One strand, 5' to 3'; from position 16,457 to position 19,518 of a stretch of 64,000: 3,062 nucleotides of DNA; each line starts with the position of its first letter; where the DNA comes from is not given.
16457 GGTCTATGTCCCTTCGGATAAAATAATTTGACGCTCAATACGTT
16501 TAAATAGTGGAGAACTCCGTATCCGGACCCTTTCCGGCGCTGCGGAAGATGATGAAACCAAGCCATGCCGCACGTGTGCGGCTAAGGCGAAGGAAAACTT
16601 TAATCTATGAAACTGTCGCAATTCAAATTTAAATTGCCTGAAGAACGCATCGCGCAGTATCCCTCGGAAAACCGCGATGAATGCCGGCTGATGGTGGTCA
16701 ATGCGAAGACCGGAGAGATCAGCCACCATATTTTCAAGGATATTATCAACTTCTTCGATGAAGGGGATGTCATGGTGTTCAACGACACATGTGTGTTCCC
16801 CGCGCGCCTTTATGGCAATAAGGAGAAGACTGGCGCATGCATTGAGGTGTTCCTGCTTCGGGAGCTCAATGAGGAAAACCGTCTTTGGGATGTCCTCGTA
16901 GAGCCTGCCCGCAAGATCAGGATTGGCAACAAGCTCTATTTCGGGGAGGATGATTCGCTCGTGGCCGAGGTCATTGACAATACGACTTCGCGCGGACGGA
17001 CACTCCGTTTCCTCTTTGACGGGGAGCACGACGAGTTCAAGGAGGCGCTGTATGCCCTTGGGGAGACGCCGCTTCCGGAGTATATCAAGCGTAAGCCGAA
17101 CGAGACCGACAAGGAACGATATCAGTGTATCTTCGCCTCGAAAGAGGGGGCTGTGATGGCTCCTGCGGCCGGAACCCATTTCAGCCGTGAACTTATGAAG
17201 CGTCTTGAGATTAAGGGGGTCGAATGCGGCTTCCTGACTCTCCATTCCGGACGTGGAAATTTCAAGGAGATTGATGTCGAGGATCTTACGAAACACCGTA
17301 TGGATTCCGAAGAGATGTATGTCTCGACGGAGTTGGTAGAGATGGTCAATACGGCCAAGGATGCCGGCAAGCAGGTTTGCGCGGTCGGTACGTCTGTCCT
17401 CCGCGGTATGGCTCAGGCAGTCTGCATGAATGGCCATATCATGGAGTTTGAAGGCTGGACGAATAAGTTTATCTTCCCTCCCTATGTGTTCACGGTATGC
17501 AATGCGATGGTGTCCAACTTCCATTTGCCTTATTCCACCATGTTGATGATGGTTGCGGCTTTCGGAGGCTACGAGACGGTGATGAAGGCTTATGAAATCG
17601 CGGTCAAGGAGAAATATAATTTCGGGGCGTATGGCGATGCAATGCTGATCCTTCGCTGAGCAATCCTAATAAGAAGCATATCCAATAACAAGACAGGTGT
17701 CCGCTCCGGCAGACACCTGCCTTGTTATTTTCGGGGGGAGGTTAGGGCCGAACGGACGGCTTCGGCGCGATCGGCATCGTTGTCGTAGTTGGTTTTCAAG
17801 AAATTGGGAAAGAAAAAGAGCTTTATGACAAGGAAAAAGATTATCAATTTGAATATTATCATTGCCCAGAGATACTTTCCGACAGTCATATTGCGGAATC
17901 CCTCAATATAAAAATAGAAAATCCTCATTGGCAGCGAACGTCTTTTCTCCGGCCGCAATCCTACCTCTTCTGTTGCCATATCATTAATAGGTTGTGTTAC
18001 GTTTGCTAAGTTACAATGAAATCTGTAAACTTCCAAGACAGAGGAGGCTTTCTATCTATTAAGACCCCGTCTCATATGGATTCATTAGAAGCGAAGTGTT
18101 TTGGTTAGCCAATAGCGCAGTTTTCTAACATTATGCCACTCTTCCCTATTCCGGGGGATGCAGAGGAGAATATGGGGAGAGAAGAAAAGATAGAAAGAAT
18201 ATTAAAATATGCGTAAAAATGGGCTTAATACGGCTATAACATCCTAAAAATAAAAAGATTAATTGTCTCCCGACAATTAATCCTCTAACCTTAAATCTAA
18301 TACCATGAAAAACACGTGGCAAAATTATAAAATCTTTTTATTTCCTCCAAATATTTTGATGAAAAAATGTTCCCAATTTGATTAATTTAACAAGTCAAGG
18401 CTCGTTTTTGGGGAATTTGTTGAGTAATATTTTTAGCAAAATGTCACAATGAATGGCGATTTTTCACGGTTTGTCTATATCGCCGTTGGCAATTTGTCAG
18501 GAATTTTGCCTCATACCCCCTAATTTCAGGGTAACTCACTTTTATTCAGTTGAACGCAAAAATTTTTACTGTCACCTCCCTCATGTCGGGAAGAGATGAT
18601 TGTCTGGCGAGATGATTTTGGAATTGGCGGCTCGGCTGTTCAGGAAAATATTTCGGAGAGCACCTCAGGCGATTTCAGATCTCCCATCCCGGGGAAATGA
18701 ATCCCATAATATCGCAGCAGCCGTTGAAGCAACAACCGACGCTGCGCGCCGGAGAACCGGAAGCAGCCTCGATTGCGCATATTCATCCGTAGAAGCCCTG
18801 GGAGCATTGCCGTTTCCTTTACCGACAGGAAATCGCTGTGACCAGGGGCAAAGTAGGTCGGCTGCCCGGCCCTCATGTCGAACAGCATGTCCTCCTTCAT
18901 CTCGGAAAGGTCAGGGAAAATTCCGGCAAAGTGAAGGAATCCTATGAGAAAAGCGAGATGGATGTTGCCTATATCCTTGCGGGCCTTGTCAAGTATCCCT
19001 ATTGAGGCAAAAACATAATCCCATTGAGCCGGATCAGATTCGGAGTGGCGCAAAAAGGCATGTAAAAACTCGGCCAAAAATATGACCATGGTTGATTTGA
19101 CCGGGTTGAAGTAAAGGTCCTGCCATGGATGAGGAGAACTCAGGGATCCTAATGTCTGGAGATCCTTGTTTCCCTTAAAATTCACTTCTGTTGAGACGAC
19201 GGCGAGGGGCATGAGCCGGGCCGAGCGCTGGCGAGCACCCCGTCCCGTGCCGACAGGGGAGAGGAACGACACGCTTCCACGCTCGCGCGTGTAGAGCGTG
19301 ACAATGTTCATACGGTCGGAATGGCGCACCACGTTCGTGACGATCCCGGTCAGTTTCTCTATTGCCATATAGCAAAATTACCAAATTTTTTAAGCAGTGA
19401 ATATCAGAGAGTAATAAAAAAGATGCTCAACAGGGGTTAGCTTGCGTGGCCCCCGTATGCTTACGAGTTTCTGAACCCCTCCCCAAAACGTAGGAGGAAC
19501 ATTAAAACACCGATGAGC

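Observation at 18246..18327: Four-copy family of ~70-nt promoter-to-terminator modules with a conserved 5' core (candidate sRNA family)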

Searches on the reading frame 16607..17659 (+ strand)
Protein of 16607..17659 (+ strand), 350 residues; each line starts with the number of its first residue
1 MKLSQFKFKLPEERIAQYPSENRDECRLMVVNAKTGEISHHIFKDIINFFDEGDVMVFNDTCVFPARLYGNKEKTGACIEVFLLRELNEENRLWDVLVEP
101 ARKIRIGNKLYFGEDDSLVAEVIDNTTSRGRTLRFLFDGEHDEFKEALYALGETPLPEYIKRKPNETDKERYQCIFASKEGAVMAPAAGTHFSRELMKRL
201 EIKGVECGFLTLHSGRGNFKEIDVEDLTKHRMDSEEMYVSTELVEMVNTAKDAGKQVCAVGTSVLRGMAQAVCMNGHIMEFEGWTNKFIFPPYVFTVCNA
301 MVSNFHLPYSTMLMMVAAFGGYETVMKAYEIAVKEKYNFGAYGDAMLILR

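Call 13: search_protein_families(library=pfam, proteins=[window:16607-17659:+])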
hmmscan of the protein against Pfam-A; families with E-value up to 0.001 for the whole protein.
window:16607-17659:+ (350 aa): 1 family
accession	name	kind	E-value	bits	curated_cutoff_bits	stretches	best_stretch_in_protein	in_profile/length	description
PF02547.20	Queuosine_synth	-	6e-125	417.1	25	1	3-348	1-322/322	Queuosine biosynthesis protein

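Call 29: find_encoding_contigs(protein=window:16607-17659:+, flank=3000, max_places=4)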
Protein window:16607-17659:+ (350 aa): 1 contig read that carries it; 1 place shown.
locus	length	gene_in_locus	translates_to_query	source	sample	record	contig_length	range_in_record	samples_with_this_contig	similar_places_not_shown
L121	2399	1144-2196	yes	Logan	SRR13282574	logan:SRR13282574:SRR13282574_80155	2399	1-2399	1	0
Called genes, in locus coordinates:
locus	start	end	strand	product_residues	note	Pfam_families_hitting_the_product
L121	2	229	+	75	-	?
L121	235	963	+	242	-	PF01509:TruB_N, PF16198:TruB_C_2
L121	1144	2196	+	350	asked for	PF02547:Queuosine_synth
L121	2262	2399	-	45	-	?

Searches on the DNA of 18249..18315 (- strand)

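Call 26: build_rna_model(alignment_id=A1, structure=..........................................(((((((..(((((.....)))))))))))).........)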
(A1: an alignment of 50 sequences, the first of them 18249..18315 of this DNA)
Model R1 built from alignment A1 (50 sequences, 82 columns); structure: as given.
model positions 69; base pairs 12; branch points 0; effective number of sequences 5.25; information 0.815 bits per position. Calibrated on 0.2 Mb of random sequence (short: E-values are rough).
structure used (alignment columns):
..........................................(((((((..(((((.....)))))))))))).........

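Call 27: search_with_rna_model(model_id=R1, sources=[window, L001, L002, L003, L004, L005, L006, L007, L008, L009, L010, L011, L012, L013, L014, L015, L016, L017, L018, L019, L020, L021, L022, L023, L024, L025, L026, L027, L028, L029, L030, L031, L032, L033, L034, L035, L036, L037, L038, L039, L040, L041, L042, L043, L044, L045, L046, L047, L048, L049, L050, L051, L052, L053, L054, L055, L056, L057, L058, L059, L060, L061, L062, L063, L064, L065, L066, L067, L068, L069, L070, L071, L072, L073, L074, L075, L076, L077, L078, L079, L080, L081, L082, L083, L084, L085, L086, L087, L088, L089, L090, L091, L092, L093, L094, L095, L096, L097, L098, L099], make_alignment=true, max_evalue=0.001)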
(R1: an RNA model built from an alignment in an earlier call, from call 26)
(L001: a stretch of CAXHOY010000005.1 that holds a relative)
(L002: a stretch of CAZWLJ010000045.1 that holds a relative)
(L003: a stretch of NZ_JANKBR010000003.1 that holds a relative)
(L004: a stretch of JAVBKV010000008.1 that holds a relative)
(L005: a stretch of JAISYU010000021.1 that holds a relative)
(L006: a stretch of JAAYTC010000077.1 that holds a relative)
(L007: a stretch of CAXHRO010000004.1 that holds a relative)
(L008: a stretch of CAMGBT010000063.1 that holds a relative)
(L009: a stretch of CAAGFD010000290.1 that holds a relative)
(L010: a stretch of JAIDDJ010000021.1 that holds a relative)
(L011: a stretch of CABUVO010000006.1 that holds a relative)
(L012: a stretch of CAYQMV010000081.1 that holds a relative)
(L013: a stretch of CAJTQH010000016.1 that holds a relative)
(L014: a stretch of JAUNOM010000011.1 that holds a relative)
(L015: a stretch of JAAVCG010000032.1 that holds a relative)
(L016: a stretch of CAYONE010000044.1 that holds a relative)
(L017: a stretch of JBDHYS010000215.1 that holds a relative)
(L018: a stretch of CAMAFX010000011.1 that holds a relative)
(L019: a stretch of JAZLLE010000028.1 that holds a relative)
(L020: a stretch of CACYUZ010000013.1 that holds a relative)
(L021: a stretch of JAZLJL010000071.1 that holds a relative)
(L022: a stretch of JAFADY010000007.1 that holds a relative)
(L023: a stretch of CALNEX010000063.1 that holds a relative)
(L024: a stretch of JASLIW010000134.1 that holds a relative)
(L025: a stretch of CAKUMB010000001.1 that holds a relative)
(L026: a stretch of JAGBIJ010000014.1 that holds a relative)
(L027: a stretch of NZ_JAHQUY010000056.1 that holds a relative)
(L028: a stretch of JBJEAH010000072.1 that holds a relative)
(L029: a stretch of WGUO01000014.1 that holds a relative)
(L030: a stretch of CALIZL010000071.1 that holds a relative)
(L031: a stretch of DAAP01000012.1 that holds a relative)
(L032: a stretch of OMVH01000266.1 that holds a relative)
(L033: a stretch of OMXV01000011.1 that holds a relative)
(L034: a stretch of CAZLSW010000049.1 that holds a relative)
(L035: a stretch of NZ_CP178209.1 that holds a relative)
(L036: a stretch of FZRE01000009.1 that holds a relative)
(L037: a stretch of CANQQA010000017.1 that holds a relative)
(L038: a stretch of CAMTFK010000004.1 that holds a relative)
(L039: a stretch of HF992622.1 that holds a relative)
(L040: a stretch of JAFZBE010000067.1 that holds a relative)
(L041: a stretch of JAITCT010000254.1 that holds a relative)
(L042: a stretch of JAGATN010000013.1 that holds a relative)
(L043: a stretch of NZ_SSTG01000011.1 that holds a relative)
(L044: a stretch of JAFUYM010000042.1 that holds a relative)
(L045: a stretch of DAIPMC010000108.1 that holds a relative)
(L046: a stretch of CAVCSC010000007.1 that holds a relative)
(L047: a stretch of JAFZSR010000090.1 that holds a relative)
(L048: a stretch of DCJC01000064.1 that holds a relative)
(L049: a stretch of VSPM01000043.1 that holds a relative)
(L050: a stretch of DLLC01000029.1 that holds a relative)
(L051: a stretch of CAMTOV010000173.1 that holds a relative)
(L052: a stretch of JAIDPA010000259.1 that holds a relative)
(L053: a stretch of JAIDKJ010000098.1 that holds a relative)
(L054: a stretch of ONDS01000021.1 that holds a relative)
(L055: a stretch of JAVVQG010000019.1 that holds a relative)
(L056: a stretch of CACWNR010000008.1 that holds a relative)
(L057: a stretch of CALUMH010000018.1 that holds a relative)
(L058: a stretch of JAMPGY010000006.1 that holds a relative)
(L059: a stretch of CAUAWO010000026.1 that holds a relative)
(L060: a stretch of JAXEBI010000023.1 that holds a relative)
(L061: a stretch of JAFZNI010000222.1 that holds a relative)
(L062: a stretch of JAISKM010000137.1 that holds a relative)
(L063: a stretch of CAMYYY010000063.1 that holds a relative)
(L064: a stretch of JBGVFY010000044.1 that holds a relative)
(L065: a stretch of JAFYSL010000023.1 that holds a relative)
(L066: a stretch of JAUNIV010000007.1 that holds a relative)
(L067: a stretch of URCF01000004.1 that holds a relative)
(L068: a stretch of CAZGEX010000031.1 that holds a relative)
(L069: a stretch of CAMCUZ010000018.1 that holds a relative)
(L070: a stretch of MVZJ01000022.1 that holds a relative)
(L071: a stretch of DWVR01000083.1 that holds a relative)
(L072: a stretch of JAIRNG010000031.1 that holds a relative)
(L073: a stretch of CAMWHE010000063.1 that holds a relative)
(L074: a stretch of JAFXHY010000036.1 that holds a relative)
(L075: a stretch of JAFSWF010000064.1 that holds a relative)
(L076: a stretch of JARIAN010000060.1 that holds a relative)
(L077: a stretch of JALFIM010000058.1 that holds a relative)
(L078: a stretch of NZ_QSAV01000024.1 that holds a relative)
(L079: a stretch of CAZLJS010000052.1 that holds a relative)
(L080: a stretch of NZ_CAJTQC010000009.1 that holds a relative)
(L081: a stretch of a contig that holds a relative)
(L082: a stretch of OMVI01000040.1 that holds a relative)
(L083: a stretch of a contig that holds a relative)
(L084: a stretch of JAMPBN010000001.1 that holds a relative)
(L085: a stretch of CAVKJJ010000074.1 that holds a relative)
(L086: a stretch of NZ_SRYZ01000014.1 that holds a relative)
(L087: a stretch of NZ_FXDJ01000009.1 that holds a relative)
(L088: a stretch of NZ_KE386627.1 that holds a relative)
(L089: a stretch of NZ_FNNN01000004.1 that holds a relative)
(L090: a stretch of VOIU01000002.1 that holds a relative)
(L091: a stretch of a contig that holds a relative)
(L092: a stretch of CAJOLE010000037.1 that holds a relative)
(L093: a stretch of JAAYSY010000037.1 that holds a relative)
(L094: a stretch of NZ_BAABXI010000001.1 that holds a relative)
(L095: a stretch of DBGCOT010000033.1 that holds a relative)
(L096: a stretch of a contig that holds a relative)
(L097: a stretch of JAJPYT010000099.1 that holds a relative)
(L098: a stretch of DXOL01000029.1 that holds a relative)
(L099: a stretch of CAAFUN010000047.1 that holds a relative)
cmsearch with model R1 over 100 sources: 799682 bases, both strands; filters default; matches with E-value up to 0.001: 105.
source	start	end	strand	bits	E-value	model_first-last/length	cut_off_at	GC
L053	4057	4124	+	87.1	1.6e-15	1-69/69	no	0.28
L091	1083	1150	-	85.1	4.2e-15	1-69/69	no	0.29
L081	4117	4184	-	85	4.5e-15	1-69/69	no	0.29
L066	2793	2861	-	84.1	6.7e-15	1-69/69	no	0.35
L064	53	122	-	82.9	1.2e-14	1-69/69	no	0.33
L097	7375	7442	-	82.2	1.7e-14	1-69/69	no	0.32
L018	112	180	+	82.1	1.8e-14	1-69/69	no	0.33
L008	5550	5616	-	82.1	1.8e-14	1-69/69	no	0.31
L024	5694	5760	-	82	1.9e-14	1-69/69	no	0.3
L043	6681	6748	+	81.6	2.3e-14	1-69/69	no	0.31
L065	3861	3927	-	80.5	3.9e-14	1-69/69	no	0.3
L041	5695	5765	+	78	1.3e-13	1-69/69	no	0.31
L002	1581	1649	+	77.5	1.7e-13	1-69/69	no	0.32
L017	2714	2782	+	77.5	1.7e-13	1-69/69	no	0.32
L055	6834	6900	+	76.7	2.5e-13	1-69/69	no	0.31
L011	3325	3394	-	76.7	2.5e-13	1-69/69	no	0.31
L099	4943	5012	-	76.2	3.1e-13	1-69/69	no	0.31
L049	7607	7677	-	75.8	3.8e-13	1-69/69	no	0.3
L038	3933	4001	+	75.5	4.4e-13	1-69/69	no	0.32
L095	5912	5981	+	74.6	6.8e-13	1-69/69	no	0.3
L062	1538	1609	+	74.3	7.9e-13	1-69/69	no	0.32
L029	305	374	-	74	8.9e-13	1-69/69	no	0.31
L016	3856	3925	-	73.4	1.2e-12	1-69/69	no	0.33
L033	5379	5447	+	73.3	1.3e-12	1-69/69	no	0.26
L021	1118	1184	-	72.9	1.5e-12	1-69/69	no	0.3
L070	1215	1284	-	72.7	1.7e-12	1-69/69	no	0.33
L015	1707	1778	-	72.6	1.8e-12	1-69/69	no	0.29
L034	590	655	-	72.1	2.2e-12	1-69/69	no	0.26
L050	1425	1491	+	71.9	2.5e-12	1-69/69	no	0.3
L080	7454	7519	+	71.5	3e-12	1-69/69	no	0.29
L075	246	317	-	71.4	3.2e-12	1-69/69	no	0.33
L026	6988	7056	+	71.2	3.5e-12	1-69/69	no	0.28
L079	4764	4831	+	70.8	4.2e-12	1-69/69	no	0.28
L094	3710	3781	-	70.8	4.2e-12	1-69/69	no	0.31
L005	2524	2593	+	70.8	4.3e-12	1-69/69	no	0.31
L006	946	1015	+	70.8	4.3e-12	1-69/69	no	0.33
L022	6096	6165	-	70.8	4.3e-12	1-69/69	no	0.33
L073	4062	4127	+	70.7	4.4e-12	1-69/69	no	0.3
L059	119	188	-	70.5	4.9e-12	1-69/69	no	0.3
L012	6844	6912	-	70.4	5.2e-12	1-69/69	no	0.29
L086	3611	3682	+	70.1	6e-12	1-69/69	no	0.29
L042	506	571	+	70.1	6e-12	1-69/69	no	0.29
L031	3800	3865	-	69.6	7.7e-12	1-69/69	no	0.33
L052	1124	1188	-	69.4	8.3e-12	1-69/69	no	0.34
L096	5609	5673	-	69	1e-11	1-69/69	no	0.31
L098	471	536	-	68.9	1.1e-11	1-69/69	no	0.33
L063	7479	7546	+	68.9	1.1e-11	1-69/69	no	0.34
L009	4502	4572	+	68.9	1.1e-11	1-69/69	no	0.38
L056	3380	3450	+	68.7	1.2e-11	1-69/69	no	0.34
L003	2761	2826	-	68.3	1.4e-11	1-69/69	no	0.33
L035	1090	1155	+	68.3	1.4e-11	1-69/69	no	0.33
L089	7279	7344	+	68.3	1.4e-11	1-69/69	no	0.33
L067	5008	5073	+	68.1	1.6e-11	1-69/69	no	0.3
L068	1850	1918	+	67.8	1.8e-11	1-69/69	no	0.26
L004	3052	3122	-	67.2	2.4e-11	1-69/69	no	0.34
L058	2636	2701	-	67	2.7e-11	1-69/69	no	0.35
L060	2414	2479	+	66.8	3e-11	1-69/69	no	0.32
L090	2356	2421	+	66.8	3e-11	1-69/69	no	0.32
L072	2240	2305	-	66.8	3e-11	1-69/69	no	0.35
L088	5464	5529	-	66.7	3.1e-11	1-69/69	no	0.33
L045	3799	3866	-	66.7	3.1e-11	1-69/69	no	0.35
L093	989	1056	-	66.6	3.3e-11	1-69/69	no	0.29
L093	2103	2170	-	66.6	3.3e-11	1-69/69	no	0.31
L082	2656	2727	+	66.4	3.5e-11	1-69/69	no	0.33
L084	7562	7632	-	66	4.3e-11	1-69/69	no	0.38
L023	5343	5406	-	65.3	6e-11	1-69/69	no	0.36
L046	962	1033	-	65.3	6e-11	1-69/69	no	0.32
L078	3980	4045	+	65.3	6.1e-11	1-69/69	no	0.36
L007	2693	2765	-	64.8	7.8e-11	1-69/69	no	0.26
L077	4023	4088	-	64.7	8.2e-11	1-69/69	no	0.35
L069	745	810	-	64.5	9e-11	1-69/69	no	0.33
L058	3658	3723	-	64.4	9.5e-11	1-69/69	no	0.36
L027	4731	4796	-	64.2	1e-10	1-69/69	no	0.39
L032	7258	7323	+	64.2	1e-10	1-69/69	no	0.38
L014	7275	7339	-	63.8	1.2e-10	1-69/69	no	0.37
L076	5650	5714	+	63.8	1.2e-10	1-69/69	no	0.32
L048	3495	3564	-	63.8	1.3e-10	1-69/69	no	0.39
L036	5971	6035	+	63.4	1.5e-10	1-69/69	no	0.34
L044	5338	5405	+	63.3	1.6e-10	1-69/69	no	0.37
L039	1436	1500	-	62.9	2e-10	1-69/69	no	0.32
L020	6743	6807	+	62.6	2.2e-10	1-69/69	no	0.35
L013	5896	5969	+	61.9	3.1e-10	1-69/69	no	0.26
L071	268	334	-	61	4.8e-10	1-69/69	no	0.31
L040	1243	1311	+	61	4.9e-10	1-69/69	no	0.38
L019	3453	3517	-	60.2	7.2e-10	1-69/69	no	0.38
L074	109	180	+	60.2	7.2e-10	1-69/69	no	0.32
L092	1100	1170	+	59.8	8.7e-10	1-69/69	no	0.32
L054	4144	4210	-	59.6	9.7e-10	1-69/69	no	0.31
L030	2069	2134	-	59.1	1.2e-09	1-69/69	no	0.38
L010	7746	7816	+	59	1.3e-09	1-69/69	no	0.28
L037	4762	4826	-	58.5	1.7e-09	1-69/69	no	0.32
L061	663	726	+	58.3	1.8e-09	1-69/69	no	0.33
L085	5713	5773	+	57.6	2.5e-09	1-69/69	no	0.34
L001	1941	2015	+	56.5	4.2e-09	1-69/69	no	0.29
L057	1143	1209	+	54.5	1.1e-08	1-69/69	no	0.43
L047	7420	7489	+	51.8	4.3e-08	1-69/69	no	0.3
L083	1257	1310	+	51.6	4.7e-08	1-53/69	3'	0.37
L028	1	46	-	50.9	6.3e-08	1-46/69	3'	0.3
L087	911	982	+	50.1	9.5e-08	1-69/69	no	0.28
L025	1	31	-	47.2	3.9e-07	1-31/69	3'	0.26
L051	4431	4525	-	44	1.8e-06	1-69/69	no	0.32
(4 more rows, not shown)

Alignment A2: 105 matches aligned to the model, 118 columns, each read 5' to 3' on its own strand. Consensus structure (alignment columns), stored with it:
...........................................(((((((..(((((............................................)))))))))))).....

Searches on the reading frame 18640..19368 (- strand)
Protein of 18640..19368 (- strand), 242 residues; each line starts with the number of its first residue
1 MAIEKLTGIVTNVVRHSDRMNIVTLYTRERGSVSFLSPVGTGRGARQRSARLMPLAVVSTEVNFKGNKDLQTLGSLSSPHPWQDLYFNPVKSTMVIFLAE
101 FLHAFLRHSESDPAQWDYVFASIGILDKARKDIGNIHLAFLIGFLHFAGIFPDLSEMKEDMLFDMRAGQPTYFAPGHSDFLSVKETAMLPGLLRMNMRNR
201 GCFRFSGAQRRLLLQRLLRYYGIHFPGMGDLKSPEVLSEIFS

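Call 13: search_protein_families(library=pfam, proteins=[window:18640-19368:-])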
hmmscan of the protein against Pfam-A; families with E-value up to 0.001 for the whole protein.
window:18640-19368:- (242 aa): 2 families
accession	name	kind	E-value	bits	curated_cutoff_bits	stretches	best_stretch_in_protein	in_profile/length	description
PF11967.14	RecO_N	-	2.3e-09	37.6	27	1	1-75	1-73/80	Recombination protein O N terminal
PF02565.21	RecO_C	-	3e-08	34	22.1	1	89-224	4-148/157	Recombination protein O C terminal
